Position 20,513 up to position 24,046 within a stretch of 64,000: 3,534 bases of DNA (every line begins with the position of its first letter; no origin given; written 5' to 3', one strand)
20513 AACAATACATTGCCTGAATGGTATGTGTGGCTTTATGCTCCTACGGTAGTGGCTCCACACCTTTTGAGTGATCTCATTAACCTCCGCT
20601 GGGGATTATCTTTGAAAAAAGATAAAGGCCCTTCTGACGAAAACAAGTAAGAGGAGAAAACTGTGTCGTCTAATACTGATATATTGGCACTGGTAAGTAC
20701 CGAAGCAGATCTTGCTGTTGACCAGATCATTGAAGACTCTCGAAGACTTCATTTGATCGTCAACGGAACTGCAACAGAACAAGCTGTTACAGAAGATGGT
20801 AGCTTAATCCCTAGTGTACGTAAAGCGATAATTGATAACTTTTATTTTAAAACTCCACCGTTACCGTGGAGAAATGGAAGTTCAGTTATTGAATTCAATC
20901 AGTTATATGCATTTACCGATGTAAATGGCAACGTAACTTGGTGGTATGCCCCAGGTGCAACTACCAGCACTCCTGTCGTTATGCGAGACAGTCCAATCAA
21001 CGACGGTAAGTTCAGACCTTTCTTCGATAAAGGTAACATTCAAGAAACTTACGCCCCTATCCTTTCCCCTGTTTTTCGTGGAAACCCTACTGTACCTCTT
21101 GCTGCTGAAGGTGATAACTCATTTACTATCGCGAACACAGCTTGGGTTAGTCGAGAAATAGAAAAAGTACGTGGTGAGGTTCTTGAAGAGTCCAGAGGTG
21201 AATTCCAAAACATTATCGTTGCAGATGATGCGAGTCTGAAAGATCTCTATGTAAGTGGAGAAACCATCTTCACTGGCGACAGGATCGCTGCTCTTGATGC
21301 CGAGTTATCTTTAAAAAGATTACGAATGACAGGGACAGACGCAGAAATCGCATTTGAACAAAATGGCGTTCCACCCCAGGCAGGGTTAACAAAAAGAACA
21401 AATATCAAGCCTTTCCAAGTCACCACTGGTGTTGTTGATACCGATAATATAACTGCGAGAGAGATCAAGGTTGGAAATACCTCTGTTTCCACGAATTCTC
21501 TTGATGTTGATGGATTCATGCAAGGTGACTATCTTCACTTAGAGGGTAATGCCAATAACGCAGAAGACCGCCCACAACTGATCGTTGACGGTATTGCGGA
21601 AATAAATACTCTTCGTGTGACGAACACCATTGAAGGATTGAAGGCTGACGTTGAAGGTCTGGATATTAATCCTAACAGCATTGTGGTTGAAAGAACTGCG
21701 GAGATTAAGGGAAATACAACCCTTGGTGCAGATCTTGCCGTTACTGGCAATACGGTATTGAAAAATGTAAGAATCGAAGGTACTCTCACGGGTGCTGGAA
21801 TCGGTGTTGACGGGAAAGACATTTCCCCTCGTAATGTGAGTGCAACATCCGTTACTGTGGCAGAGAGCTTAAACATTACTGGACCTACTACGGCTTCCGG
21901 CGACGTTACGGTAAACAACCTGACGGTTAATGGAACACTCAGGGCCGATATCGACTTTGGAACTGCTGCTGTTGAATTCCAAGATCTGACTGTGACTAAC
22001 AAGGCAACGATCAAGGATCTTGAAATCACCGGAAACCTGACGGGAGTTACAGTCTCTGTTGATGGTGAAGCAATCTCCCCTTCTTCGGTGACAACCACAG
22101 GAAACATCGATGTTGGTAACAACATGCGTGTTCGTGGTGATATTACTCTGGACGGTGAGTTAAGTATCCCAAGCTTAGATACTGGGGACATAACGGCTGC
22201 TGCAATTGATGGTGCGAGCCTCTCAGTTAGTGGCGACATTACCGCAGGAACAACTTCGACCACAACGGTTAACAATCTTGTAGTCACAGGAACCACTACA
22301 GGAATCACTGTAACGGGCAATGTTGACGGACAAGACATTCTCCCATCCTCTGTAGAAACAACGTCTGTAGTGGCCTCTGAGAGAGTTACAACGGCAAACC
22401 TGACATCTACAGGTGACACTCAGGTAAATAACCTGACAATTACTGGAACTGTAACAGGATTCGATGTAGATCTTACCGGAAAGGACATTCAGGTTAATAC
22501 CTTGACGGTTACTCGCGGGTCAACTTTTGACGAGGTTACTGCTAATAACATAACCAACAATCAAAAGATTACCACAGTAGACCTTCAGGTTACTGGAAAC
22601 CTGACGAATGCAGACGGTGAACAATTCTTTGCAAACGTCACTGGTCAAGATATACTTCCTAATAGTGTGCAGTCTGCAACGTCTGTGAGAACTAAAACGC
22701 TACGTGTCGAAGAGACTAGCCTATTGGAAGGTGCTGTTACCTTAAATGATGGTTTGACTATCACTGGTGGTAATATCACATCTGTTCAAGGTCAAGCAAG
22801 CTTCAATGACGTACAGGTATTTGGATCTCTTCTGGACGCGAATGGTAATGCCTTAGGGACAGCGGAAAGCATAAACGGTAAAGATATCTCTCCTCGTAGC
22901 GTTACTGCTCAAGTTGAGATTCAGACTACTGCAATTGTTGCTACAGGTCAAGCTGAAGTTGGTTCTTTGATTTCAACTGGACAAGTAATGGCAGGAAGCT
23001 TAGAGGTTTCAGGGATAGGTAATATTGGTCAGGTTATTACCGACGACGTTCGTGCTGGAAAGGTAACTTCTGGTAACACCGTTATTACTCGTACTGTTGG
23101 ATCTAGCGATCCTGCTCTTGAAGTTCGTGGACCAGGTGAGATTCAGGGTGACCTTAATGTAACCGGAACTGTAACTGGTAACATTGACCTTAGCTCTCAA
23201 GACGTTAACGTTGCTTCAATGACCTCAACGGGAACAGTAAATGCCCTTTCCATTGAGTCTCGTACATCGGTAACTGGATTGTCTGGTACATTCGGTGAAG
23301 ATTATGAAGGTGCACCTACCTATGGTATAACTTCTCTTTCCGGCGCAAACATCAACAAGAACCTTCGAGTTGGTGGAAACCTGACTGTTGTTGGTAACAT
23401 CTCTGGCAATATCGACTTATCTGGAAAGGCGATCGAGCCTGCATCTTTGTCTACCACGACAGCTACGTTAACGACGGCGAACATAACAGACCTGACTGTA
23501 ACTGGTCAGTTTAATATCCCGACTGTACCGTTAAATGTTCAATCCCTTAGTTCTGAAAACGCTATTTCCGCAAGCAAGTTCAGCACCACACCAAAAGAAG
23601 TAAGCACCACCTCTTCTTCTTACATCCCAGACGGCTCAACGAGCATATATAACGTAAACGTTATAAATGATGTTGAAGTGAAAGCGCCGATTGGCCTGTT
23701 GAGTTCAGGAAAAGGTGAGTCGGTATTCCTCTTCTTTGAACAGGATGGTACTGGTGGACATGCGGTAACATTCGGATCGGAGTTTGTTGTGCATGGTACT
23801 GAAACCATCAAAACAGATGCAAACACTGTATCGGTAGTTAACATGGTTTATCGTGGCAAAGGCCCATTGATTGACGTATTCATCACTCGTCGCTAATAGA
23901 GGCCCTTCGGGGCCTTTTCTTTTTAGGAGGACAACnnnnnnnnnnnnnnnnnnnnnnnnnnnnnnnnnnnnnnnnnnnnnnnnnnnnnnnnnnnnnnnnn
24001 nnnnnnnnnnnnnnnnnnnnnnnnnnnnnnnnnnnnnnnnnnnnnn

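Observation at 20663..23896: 1077-aa fibre with periodic G(K/Q)DI(S/L)PxSV repeats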

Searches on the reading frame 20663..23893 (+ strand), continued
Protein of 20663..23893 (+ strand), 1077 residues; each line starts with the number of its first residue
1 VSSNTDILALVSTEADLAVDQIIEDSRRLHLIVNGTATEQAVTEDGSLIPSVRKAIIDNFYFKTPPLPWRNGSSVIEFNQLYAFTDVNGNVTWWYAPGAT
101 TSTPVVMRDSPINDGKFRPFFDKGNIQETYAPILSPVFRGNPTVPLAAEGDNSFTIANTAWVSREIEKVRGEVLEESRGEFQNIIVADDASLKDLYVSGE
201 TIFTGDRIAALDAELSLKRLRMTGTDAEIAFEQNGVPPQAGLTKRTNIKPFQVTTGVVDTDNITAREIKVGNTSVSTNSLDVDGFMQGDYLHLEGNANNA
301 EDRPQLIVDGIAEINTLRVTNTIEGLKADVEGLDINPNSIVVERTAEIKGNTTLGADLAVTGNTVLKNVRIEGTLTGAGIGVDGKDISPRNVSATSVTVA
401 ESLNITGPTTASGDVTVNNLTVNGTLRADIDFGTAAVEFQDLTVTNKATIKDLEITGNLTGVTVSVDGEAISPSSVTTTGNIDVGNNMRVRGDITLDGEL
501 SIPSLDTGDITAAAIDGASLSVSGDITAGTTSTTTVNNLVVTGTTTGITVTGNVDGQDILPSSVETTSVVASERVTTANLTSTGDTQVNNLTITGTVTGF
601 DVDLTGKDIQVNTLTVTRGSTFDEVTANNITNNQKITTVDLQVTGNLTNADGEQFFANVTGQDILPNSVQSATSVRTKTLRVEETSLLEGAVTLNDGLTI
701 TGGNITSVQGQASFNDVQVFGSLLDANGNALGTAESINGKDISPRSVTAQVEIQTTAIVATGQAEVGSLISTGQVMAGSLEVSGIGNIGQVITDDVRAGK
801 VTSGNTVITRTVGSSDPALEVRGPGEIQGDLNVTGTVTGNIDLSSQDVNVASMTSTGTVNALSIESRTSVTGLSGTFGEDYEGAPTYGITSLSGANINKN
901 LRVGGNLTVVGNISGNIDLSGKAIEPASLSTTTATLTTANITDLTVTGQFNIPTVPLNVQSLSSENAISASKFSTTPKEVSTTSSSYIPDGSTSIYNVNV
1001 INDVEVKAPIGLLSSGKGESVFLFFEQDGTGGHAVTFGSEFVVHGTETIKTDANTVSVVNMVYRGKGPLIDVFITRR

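Call 52: search_protein_families(library=ncbifam, proteins=[window:20663-23893:+], max_evalue=0.1)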
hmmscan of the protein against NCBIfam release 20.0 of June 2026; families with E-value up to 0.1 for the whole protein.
window:20663-23893:+ (1077 aa): 0 families

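Call 70: fold_search(model_id=the predicted structure, library=viral)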
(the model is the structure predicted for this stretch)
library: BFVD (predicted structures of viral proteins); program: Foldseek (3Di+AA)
matches with E <= 10: 298; with E <= 0.001: 47
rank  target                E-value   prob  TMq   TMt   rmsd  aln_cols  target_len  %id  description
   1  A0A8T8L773            6.3e-92  1.00  0.19  0.19  86.5      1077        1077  100  (no name in the UniProt tables at hand)
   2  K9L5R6                9.6e-39  1.00  0.13  0.17  94.2      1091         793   37  Putative tail fiber protein [Pectobacterium phage phiTE]
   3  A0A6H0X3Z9            3.4e-19  1.00  0.10  0.18  76.9      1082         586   19  Tail fiber protein [Klebsiella phage KpS8]
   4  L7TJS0                3.0e-11  1.00  0.11  0.19  49.8       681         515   21  YadA domain protein [Escherichia phage PBECO4]
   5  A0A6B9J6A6            3.6e-11  1.00  0.08  0.08  26.8       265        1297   34  Putative phage tail fibre N-terminal domain-containing protein [Erwinia phage Hena1]
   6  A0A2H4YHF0            1.3e-08  1.00  0.11  0.66   7.8       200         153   24  Putative tail fiber protein [Raoultella phage Ro1]
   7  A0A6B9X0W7            1.5e-07  1.00  0.10  0.16   2.9       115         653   25  (no name in the UniProt tables at hand)
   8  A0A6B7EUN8            7.9e-07  1.00  0.10  0.69   2.4       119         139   21  (no name in the UniProt tables at hand)
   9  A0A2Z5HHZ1            2.1e-06  1.00  0.08  0.91   1.2        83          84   29  (no name in the UniProt tables at hand)
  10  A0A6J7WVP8            4.9e-06  1.00  0.09  0.41   5.8       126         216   21  Uncharacterized protein [uncultured Caudovirales phage]
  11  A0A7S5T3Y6            6.7e-06  1.00  0.09  0.18   4.9       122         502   28  (no name in the UniProt tables at hand)
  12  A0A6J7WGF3            8.5e-06  1.00  0.11  0.15  36.4       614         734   14  Collagen triple helix repeat [uncultured Caudovirales phage]
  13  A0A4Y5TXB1            1.5e-05  1.00  0.06  0.07  12.8       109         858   45  Uncharacterized protein [Aeromonas phage 2L372D]
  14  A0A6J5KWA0            2.5e-05  1.00  0.10  0.61   2.7       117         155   19  Uncharacterized protein [uncultured Caudovirales phage]
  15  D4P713                2.7e-05  1.00  0.09  0.18   9.8       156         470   14  (no name in the UniProt tables at hand)
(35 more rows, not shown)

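Call 71: list_cluster_members(proteins=[window:20663-23893:+])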
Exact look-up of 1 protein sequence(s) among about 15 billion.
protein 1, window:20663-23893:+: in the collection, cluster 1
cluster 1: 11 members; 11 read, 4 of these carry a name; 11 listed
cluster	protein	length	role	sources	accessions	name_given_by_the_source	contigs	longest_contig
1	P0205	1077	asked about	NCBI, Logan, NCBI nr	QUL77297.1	putative tail fiber protein 2 [Escherichia phage UPEC06]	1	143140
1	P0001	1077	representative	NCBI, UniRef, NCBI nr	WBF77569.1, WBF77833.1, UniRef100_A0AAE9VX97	tail fiber protein [Escherichia phage A73] | Tail fiber protein n=1 Tax=Escherichia phage A73 TaxID=3003819 RepID=A0AAE9VX97_9CAUD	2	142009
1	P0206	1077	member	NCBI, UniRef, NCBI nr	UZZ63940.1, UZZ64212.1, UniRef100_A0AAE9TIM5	tail fiber protein [Escherichia phage A7_1] | Tail fiber protein n=1 Tax=Escherichia phage A5-4 TaxID=2996162 RepID=A0AAE9TIM5_9CAUD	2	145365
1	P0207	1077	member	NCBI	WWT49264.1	hypothetical protein [Escherichia phage vB_EcoM-LTH01]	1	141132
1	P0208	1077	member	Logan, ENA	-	-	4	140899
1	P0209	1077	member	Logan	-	-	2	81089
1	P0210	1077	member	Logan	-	-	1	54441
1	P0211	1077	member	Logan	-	-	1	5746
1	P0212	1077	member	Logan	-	-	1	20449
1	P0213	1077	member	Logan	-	-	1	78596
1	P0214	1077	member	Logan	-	-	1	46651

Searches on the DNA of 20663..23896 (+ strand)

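Call 4: search_dna_similar(query=window:20663-23896:+, collection=phages, mode=near, max_rows=25)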
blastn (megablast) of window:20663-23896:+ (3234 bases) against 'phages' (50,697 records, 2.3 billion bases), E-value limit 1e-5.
Records with a match: 5; places in all: 5; records where one place covers at least 80% of the query: 5.
Best place of each record, by identity: 95-99% 1; 90-95% 4.
By first word of the organism name: Escherichia 5.
By host as written in the record: Escherichia coli str. K-12 substr. MG1655 4; Escherichia sp. 1.
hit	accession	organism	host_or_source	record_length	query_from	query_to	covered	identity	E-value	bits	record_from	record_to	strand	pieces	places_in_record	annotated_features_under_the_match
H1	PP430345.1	Escherichia phage vB_EcoM-LTH01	Escherichia sp.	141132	1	3234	100%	95.9%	0e+0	5247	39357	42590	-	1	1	hypothetical protein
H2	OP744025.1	Escherichia phage A5-4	Escherichia coli str. K-12 substr. ...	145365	1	3234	100%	93.0%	0e+0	4726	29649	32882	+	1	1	tail fiber protein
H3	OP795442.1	Escherichia phage A7_1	Escherichia coli str. K-12 substr. ...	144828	1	3234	100%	92.8%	0e+0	4682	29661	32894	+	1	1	tail fiber protein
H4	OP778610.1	Escherichia phage W70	Escherichia coli str. K-12 substr. ...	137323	1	3234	100%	92.8%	0e+0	4682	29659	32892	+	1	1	tail fiber protein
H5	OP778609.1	Escherichia phage A73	Escherichia coli str. K-12 substr. ...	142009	1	3234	100%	92.8%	0e+0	4676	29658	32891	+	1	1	tail fiber protein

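Call 5: get_annotated_region(hit=H2, flank=12000)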
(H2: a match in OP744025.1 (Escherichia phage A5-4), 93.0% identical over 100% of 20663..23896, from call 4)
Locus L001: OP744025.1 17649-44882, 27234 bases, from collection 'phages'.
description: Escherichia phage A5-4, complete genome.
organism: Escherichia phage A5-4 (NCBI taxid 2996162)
taxonomy: Viruses; Duplodnaviria; Heunggongvirae; Uroviricota; Caudoviricetes; Vequintavirinae
host: Escherichia coli str. K-12 substr. MG1655; source: animal feces; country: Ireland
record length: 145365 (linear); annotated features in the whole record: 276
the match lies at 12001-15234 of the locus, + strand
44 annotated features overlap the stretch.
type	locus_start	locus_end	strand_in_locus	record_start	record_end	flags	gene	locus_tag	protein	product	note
CDS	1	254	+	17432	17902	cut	-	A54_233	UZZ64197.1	hypothetical protein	A5-4_233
CDS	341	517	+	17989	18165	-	-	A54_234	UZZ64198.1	hypothetical protein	A5-4_234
CDS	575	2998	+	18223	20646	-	-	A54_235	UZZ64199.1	putative membrane protein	A5-4_235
CDS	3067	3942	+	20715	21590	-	-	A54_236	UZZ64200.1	hypothetical protein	A5-4_236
CDS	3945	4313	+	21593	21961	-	-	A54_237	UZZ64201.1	hypothetical protein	A5-4_237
CDS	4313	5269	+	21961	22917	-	-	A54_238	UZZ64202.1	hypothetical protein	A5-4_238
CDS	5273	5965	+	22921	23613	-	-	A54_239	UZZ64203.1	hypothetical protein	A5-4_239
CDS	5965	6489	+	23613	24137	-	-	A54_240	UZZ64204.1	hypothetical protein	A5-4_240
CDS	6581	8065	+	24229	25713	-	-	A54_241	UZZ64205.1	hypothetical protein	A5-4_241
CDS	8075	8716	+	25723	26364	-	-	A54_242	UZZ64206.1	hypothetical protein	A5-4_242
CDS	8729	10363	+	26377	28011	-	-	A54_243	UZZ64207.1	hypothetical protein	A5-4_243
CDS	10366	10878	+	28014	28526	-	-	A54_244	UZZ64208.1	hypothetical protein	A5-4_244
CDS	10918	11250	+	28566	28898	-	-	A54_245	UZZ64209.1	hypothetical protein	A5-4_245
CDS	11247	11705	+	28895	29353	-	-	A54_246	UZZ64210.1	hypothetical protein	A5-4_246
CDS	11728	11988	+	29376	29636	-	-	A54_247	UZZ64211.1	hypothetical protein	A5-4_247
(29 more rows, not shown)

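Call 6: get_annotated_region(hit=H1, flank=12000)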
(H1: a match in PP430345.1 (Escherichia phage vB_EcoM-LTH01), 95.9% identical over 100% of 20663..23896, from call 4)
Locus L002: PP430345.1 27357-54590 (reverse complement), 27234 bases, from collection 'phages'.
description: Escherichia phage vB_EcoM-LTH01, complete genome.
organism: Escherichia phage vB_EcoM-LTH01 (NCBI taxid 3127726)
taxonomy: Viruses; Duplodnaviria; Heunggongvirae; Uroviricota; Caudoviricetes; Vequintavirinae
host: Escherichia sp.; source: feces; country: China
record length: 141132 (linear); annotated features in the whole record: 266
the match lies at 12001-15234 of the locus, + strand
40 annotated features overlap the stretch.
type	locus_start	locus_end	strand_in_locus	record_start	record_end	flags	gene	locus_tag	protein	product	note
CDS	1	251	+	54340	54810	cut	-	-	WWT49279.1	hypothetical protein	-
CDS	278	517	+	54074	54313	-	-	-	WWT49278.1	hypothetical protein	-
CDS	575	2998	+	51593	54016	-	-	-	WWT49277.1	hypothetical protein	-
CDS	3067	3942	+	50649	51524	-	-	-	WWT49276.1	hypothetical protein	-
CDS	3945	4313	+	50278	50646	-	-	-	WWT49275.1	hypothetical protein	-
CDS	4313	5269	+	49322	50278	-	-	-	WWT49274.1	hypothetical protein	-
CDS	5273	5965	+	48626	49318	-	-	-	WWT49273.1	hypothetical protein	-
CDS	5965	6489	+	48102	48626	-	-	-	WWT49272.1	hypothetical protein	-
CDS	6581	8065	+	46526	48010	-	-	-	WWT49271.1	hypothetical protein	-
CDS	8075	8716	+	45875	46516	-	-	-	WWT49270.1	hypothetical protein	-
CDS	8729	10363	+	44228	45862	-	-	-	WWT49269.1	hypothetical protein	-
CDS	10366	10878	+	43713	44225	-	-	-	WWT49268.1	hypothetical protein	-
CDS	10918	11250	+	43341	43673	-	-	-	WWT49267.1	hypothetical protein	-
CDS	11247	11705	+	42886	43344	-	-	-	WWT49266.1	hypothetical protein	-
CDS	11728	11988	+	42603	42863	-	-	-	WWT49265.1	hypothetical protein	-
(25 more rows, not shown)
